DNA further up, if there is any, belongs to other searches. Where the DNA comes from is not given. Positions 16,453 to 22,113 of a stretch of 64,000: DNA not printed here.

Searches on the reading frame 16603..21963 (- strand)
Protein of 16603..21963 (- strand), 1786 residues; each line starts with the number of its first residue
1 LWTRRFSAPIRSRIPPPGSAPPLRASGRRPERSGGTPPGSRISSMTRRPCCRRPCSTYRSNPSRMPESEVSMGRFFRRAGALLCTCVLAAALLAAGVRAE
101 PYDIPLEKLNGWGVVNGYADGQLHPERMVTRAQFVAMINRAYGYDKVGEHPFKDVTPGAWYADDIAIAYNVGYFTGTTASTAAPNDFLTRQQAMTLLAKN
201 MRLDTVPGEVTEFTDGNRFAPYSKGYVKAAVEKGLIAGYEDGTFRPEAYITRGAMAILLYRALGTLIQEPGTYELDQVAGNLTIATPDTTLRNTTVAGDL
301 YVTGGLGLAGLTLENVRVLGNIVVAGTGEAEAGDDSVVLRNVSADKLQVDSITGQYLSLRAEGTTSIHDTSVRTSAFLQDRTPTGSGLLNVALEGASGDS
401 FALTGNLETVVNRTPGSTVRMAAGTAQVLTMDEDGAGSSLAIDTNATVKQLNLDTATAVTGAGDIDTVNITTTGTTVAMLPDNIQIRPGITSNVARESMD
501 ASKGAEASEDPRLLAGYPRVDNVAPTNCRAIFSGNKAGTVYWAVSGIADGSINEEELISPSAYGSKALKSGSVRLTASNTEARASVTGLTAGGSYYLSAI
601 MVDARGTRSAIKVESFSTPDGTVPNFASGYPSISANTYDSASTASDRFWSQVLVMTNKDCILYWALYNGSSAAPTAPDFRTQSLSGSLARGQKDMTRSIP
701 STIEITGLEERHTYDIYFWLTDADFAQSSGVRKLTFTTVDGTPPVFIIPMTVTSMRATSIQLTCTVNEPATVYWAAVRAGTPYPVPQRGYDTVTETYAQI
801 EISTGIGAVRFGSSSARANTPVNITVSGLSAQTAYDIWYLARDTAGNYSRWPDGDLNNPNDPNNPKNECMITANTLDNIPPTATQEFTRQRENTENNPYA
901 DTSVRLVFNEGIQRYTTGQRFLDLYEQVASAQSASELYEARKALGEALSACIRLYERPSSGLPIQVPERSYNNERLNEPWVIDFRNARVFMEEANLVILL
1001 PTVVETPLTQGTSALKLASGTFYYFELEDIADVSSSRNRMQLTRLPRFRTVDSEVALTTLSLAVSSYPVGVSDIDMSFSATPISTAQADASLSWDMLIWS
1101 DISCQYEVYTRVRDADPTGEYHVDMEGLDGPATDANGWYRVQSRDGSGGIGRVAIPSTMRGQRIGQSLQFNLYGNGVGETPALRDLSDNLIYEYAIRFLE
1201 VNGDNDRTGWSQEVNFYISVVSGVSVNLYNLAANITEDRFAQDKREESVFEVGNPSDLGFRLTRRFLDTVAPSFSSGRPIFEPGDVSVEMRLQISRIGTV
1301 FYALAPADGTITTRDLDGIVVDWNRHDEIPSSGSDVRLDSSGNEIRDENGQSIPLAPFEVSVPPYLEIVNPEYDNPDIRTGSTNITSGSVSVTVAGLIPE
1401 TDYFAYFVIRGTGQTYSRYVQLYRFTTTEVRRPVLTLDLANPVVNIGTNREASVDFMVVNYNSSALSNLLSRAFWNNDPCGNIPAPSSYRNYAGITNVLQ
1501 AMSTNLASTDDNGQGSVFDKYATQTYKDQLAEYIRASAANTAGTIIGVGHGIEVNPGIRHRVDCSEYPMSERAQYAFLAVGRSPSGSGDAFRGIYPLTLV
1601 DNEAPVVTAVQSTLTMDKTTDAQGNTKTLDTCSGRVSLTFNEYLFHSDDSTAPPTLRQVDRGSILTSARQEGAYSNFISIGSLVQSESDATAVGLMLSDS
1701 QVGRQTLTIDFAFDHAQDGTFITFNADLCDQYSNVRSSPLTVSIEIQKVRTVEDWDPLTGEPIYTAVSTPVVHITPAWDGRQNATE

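Call 27: search_protein_families(library=pfam, proteins=[window:16603-21963:-], max_evalue=0.01)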
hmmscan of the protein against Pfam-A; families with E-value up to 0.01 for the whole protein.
window:16603-21963:- (1786 aa): 1 family
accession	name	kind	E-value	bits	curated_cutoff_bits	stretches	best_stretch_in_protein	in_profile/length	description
PF00395.25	SLH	-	1.4e-25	89.4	20.8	3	213-256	2-44/44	S-layer homology domain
